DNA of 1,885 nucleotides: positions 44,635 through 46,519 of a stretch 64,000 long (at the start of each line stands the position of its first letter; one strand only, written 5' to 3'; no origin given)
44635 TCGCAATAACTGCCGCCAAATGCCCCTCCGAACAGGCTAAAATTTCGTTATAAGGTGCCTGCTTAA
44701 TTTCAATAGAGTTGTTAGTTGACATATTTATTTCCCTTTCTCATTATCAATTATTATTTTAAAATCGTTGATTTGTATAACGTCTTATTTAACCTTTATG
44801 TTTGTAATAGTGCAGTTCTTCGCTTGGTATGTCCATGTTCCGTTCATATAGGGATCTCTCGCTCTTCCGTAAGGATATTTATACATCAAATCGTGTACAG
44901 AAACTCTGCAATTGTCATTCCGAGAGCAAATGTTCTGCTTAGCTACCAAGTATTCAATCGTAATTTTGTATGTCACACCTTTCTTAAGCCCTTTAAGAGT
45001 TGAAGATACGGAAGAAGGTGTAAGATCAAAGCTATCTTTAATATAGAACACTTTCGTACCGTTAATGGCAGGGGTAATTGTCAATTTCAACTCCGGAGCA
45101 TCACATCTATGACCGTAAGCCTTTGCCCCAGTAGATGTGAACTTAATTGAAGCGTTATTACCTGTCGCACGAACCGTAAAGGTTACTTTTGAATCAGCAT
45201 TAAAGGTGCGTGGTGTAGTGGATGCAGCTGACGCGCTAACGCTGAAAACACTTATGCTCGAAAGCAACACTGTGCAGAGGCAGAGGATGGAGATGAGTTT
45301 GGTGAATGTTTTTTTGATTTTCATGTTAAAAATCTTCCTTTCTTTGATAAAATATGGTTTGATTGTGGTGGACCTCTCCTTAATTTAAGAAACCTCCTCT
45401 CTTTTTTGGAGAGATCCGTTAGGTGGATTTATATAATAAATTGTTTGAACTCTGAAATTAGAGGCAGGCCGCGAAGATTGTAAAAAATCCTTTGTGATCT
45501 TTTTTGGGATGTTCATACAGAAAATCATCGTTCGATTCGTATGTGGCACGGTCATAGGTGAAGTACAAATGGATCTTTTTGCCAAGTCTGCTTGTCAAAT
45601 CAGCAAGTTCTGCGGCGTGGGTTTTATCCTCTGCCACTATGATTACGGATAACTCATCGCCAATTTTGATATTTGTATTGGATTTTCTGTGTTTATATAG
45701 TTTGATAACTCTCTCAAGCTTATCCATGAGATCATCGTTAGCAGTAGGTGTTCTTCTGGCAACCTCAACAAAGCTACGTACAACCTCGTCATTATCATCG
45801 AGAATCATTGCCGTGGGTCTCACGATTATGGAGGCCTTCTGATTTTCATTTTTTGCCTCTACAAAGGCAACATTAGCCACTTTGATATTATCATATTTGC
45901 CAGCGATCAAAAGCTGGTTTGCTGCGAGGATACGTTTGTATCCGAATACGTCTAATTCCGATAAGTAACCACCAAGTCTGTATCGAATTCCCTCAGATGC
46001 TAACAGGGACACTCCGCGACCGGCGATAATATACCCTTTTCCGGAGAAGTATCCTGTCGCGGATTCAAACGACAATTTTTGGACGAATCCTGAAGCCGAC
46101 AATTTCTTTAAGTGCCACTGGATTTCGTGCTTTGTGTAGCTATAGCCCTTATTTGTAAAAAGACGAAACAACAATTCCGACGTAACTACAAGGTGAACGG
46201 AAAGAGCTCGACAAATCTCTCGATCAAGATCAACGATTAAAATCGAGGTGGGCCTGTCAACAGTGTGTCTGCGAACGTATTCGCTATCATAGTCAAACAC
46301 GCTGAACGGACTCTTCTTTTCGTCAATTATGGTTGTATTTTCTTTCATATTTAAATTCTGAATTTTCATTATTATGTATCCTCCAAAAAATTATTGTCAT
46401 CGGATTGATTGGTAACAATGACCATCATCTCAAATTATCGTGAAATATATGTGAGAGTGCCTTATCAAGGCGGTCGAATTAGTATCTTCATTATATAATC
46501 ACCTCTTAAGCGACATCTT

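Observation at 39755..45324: TerY-P-type vWA / PP2C / Ser-Thr kinase triad expanded by a transglutaminase-fold protein, a JAB metallopeptidase, a Cys-rich mini-protein and two exported proteins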

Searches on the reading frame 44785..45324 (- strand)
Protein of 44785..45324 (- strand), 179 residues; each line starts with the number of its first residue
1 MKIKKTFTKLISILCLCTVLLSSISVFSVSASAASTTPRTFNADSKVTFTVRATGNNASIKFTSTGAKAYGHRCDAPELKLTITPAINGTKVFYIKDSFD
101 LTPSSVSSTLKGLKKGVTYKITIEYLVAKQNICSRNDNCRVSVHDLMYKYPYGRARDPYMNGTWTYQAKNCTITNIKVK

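Call 3: search_protein_families(library=pfam, proteins=[window:44785-45324:-], max_evalue=0.1)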
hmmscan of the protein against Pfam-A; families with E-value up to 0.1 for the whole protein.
window:44785-45324:- (179 aa): 0 families

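Call 4: search_protein_families(library=padloc, proteins=[window:44785-45324:-], max_evalue=0.1)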
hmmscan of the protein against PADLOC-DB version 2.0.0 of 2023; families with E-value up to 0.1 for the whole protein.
window:44785-45324:- (179 aa): 0 families

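Call 5: search_protein_families(library=ncbifam, proteins=[window:44785-45324:-], max_evalue=0.1)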
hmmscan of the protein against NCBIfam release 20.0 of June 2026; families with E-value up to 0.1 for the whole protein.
window:44785-45324:- (179 aa): 1 family
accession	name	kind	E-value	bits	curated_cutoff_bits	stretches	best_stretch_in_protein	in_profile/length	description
NF041538.1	PEP_EDSA_1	subfamily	4.7e-05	23.2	100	1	30-124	181-273/307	EDSAP-1 family PEP-CTERM protein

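Call 56: search_solved_structures(query=window:44785-45324:-, max_evalue=5)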
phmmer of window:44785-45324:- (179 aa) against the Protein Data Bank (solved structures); distinct sequences matched with E-value up to 5: 7.
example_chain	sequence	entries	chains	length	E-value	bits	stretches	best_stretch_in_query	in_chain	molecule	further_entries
9f9t_B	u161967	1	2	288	0.1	15.7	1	11-108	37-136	Proteasome 20S B subunit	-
5m0a_A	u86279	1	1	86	0.34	14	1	99-132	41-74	Fibronectin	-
7ylb_F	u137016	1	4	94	0.4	13.8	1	99-135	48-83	NC2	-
9lut_K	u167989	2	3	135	0.54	13.3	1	28-114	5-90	PSI-K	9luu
4mmy_C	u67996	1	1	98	0.85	12.7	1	99-130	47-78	Fibronectin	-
1a3g_A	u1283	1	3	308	2.2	11.4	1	46-135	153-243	BRANCHED-CHAIN AMINO ACID AMINOTRANSFERASE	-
1i1k_A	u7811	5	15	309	2.2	11.3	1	46-135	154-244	BRANCHED-CHAIN AMINO ACID AMINOTRANSFERASE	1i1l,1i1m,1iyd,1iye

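Call 84: search_protein_families(library=phrogs, proteins=[window:44785-45324:-], max_evalue=0.01)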
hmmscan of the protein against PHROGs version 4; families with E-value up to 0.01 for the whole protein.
window:44785-45324:- (179 aa): 0 families

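Call 110: search_solved_structures(query=A8, max_evalue=5)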
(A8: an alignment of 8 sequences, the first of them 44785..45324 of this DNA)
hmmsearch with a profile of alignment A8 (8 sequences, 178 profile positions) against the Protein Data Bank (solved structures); distinct sequences matched with E-value up to 5: 2.
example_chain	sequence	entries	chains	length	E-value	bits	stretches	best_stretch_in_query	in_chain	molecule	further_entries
8xih_A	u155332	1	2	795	0.27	14.3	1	88-152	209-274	Piwi domain-containing protein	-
9wmd_A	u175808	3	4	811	0.28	14.3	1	88-152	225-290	Piwi domain-containing protein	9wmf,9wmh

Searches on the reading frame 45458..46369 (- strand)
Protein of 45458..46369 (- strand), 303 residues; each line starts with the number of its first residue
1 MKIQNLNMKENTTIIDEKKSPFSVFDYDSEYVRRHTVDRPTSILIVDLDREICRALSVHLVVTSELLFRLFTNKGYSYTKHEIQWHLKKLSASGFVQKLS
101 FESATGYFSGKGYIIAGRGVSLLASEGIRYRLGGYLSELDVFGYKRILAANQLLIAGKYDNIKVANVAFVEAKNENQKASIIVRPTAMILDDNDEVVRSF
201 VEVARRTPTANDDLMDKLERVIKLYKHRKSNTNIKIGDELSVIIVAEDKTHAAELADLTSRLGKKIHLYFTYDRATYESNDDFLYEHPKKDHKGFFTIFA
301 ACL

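Call 9: search_protein_families(library=pfam, proteins=[window:45458-46369:-], max_evalue=0.01)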
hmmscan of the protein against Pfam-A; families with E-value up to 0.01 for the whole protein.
window:45458-46369:- (303 aa): 0 families

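Call 10: search_protein_families(library=padloc, proteins=[window:45458-46369:-], max_evalue=0.01)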
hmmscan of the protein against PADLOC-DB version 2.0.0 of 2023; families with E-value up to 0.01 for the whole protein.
window:45458-46369:- (303 aa): 0 families

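Call 31: search_protein_families(library=ncbifam, proteins=[window:45458-46369:-], max_evalue=0.01)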
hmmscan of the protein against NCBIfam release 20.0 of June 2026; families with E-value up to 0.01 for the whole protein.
window:45458-46369:- (303 aa): 0 families

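Call 84: search_protein_families(library=phrogs, proteins=[window:45458-46369:-], max_evalue=0.01)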
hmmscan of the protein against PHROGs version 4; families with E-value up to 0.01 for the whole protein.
window:45458-46369:- (303 aa): 0 families

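Call 97: search_solved_structures(query=window:45458-46369:-, max_evalue=5)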
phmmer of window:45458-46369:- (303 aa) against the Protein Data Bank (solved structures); distinct sequences matched with E-value up to 5: 1.
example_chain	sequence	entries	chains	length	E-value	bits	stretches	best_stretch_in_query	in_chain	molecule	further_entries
6foc_G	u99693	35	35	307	1.2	11.9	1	39-113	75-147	ATP synthase gamma chain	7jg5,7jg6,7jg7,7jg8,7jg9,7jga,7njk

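Call 111: search_solved_structures(query=A9, max_evalue=5)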
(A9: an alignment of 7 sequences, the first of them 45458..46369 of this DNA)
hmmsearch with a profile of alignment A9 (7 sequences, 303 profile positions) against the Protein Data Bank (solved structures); distinct sequences matched with E-value up to 5: 1.
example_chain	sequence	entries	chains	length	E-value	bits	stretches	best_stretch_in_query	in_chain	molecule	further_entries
7sgn_A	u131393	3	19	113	0.071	15.6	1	60-102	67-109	Flagellar protein FliL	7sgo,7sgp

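Call 112: search_protein_families(library=pfam, alignment_id=A9, max_evalue=0.1)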
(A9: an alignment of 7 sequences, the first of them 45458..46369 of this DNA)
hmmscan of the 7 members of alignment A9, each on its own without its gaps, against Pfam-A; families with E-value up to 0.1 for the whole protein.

A. member 1, window:45458-46369:- (303 aa): 1 family
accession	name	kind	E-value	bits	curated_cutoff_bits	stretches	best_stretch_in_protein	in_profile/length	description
PF08461.16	HTH_12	-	0.012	16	21.4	1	62-102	14-54/66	Ribonuclease R winged-helix domain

B. families by the number of members that match (of 7 scanned): 7 families
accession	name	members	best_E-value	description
PF13814.12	Replic_Relax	3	0.0011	Replication-relaxation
PF08461.16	HTH_12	1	0.012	Ribonuclease R winged-helix domain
PF11458.13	Mistic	1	0.026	Membrane-integrating protein Mistic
PF07024.18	ImpE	1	0.028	ImpE protein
PF17748.7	VID27_N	1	0.036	VID27 N-terminal region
PF02172.21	KIX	1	0.073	KIX domain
PF13096.11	CENP-P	1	0.078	CENP-A-nucleosome distal (CAD) centromere subunit, CENP-P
